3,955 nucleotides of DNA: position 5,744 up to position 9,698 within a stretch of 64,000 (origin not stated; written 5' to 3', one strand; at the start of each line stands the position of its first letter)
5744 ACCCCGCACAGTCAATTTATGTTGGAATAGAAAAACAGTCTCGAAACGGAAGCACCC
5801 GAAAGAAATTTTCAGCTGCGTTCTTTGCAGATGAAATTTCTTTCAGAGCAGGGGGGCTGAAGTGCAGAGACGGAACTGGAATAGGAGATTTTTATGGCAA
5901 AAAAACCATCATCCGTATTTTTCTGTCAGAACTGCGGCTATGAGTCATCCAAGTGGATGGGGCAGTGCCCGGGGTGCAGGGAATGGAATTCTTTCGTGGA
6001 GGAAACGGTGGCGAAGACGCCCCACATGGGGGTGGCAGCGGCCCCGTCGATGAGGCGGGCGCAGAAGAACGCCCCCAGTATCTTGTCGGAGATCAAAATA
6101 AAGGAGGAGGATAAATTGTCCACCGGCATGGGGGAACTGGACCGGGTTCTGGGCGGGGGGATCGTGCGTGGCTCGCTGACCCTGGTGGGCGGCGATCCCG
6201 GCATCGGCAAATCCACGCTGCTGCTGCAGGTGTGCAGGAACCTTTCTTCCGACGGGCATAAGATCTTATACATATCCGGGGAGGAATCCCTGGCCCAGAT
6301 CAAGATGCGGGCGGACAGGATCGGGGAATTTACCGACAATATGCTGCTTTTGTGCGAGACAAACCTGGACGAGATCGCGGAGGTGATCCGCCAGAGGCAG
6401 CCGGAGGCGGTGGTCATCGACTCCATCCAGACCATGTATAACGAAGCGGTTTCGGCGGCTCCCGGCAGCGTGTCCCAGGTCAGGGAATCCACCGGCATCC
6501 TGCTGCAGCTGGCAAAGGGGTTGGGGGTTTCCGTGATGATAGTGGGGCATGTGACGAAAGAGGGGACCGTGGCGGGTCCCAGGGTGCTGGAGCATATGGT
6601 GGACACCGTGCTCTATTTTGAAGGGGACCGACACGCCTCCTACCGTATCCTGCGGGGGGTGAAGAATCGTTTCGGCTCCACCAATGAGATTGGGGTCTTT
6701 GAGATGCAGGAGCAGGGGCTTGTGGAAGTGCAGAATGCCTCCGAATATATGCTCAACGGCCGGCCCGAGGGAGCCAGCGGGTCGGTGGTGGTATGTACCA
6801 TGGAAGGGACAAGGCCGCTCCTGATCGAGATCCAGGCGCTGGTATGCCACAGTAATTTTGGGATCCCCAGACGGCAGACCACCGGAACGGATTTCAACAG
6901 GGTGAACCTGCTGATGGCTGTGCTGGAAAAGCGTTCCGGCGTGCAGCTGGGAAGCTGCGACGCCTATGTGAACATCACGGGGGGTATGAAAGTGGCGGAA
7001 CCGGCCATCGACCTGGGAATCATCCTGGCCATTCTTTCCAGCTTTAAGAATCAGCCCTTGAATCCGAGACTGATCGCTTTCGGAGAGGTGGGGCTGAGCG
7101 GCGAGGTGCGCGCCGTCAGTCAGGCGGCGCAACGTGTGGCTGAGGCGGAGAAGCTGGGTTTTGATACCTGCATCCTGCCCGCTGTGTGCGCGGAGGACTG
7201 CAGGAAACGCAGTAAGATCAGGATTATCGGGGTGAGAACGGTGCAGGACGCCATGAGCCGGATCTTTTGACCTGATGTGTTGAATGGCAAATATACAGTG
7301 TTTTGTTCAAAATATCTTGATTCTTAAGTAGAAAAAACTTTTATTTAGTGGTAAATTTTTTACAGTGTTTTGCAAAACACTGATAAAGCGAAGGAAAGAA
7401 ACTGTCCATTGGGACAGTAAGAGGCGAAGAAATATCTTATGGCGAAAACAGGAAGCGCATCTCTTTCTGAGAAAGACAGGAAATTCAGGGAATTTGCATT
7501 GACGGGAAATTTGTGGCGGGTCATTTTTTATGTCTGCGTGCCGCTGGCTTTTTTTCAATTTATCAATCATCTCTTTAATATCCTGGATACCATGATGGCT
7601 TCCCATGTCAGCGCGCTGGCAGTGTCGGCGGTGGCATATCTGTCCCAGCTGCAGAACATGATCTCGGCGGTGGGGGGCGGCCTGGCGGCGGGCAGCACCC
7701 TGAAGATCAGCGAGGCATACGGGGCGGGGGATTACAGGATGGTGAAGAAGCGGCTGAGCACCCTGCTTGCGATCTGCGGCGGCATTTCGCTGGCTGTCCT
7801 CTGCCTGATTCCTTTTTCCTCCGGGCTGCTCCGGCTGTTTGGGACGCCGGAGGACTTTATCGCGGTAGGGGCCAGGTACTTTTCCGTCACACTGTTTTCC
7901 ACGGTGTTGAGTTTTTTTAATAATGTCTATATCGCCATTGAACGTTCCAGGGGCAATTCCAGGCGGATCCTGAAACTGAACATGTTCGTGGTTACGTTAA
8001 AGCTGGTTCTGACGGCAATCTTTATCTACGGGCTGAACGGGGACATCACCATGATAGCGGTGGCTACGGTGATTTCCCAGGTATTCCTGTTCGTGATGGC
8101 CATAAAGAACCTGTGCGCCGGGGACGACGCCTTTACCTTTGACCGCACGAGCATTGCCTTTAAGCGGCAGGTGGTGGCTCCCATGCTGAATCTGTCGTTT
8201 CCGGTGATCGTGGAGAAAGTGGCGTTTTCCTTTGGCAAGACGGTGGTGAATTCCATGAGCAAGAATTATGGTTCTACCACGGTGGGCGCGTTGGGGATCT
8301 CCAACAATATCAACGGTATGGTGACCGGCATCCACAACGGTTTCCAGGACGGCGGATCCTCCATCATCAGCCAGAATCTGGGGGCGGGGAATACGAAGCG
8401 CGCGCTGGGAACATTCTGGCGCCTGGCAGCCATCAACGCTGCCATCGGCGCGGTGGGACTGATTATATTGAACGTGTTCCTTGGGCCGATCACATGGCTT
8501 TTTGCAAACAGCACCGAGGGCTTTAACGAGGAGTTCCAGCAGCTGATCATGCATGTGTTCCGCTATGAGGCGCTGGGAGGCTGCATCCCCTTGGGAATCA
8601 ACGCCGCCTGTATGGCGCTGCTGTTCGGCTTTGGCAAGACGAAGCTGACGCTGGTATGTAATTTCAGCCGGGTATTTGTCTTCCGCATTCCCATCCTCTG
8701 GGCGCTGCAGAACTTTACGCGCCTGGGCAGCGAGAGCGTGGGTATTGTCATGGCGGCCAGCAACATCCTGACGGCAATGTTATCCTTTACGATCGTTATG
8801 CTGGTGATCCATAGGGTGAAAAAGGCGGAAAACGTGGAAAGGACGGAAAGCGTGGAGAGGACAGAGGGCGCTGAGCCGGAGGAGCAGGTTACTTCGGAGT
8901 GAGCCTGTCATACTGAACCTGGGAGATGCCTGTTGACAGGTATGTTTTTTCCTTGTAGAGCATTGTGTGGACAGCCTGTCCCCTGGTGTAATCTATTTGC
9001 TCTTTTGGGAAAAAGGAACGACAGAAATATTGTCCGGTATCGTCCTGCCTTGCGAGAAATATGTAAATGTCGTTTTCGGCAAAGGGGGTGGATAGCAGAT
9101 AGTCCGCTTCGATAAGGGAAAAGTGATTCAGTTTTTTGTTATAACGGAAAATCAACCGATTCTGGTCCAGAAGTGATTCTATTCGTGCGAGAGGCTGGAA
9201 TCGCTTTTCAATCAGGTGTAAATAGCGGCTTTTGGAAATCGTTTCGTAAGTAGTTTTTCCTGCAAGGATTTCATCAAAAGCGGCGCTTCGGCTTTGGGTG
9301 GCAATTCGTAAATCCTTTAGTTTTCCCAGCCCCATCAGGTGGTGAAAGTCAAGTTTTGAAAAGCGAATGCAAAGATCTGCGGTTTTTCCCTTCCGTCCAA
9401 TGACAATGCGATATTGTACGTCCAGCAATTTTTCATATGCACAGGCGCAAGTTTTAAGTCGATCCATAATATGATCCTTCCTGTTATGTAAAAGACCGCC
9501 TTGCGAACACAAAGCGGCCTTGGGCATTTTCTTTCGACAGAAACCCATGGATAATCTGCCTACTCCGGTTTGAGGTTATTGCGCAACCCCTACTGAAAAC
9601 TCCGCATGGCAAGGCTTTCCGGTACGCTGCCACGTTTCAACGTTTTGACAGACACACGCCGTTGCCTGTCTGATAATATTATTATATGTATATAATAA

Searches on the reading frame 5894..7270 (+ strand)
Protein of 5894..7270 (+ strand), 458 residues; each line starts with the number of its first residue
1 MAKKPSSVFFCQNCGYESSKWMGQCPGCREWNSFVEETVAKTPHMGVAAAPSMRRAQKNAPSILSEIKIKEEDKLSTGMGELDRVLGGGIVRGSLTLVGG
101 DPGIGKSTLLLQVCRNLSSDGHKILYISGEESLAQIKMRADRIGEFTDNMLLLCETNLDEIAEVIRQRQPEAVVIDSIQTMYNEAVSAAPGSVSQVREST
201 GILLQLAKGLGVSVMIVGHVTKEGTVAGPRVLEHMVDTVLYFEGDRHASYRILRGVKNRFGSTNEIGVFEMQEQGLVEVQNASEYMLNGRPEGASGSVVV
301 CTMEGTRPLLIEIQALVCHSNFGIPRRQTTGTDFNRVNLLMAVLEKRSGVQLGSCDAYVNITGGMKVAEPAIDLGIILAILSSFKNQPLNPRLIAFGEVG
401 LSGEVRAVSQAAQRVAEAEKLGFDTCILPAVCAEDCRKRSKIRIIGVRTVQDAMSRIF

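Call 66: search_protein_families(library=pfam, proteins=[window:5894-7270:+], max_evalue=10)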
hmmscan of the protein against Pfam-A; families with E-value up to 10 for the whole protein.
window:5894-7270:+ (458 aa): 35 families (the best 25 are shown)
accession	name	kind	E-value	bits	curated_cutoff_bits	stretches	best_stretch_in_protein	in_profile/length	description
PF06745.19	ATPase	-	2.2e-17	63.6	26.6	2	76-144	2-71/231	KaiC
PF13481.12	AAA_25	-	1.5e-14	54.5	27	1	80-224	20-194/195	AAA domain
PF18073.7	Zn_ribbon_LapB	-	3e-12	46.4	25.7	1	11-36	3-28/28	Rubredoxin metal binding domain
PF03796.21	DnaB_C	-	1.5e-09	38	27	2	75-139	2-66/255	DnaB-like helicase C terminal domain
PF13541.12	ChlI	-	5.5e-08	33.2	27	1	348-430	36-119/121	Subunit ChlI of Mg-chelatase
PF13479.12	AAA_24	-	5.1e-05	23.6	27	1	97-186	6-81/195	AAA domain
PF13191.12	AAA_16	-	0.0001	23.3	32.6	1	92-149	23-85/167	AAA ATPase domain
PF00154.27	RecA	-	0.00014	21.9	27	1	66-183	24-144/262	recA bacterial DNA recombination protein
PF25199.1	nSTAND_NTPase5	-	0.00015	22.1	34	1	93-165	41-112/145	Novel STAND NTPase 5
PF08423.17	Rad51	-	0.00021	21.1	22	1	74-160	7-105/244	Rad51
PF00004.35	AAA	-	0.00051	20.9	21.2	1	97-218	2-106/131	ATPase family associated with various cellular activities (AAA)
PF03266.21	NTPase_1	-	0.00079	19.8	23.9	1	97-124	3-30/168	NTPase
PF20720.3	nSTAND3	-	0.0012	19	27.2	1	97-136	21-60/155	Novel STAND NTPase 3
PF13173.12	AAA_14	-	0.0014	19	27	1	100-181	9-74/129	AAA domain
PF05362.19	Lon_C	-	0.0021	18.1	21.1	1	370-438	110-178/205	Lon protease (S16) C-terminal proteolytic domain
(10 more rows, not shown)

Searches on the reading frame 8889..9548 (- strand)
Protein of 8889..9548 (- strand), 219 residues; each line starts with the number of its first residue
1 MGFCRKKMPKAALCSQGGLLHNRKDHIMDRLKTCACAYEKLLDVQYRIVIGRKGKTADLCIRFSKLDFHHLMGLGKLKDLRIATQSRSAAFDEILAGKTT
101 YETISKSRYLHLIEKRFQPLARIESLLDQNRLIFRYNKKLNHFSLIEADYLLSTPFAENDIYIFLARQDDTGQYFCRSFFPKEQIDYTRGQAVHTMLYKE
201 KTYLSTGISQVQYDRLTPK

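Call 66: search_protein_families(library=pfam, proteins=[window:8889-9548:-], max_evalue=10)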
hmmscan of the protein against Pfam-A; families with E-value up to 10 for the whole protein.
window:8889-9548:- (219 aa): 3 families
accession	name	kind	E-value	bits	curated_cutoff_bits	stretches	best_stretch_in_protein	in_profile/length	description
PF18813.6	PBECR4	-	1.6e-41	143.2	27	1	31-215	2-187/188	phage-Barnase-EndoU-ColicinE5/D-RelE like nuclease4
PF20043.4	DUF6445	-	0.11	12.8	24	1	81-154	141-211/224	Family of unknown function (DUF6445)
PF07686.23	V-set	-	0.15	12.7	26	1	129-186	42-99/109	Immunoglobulin V-set domain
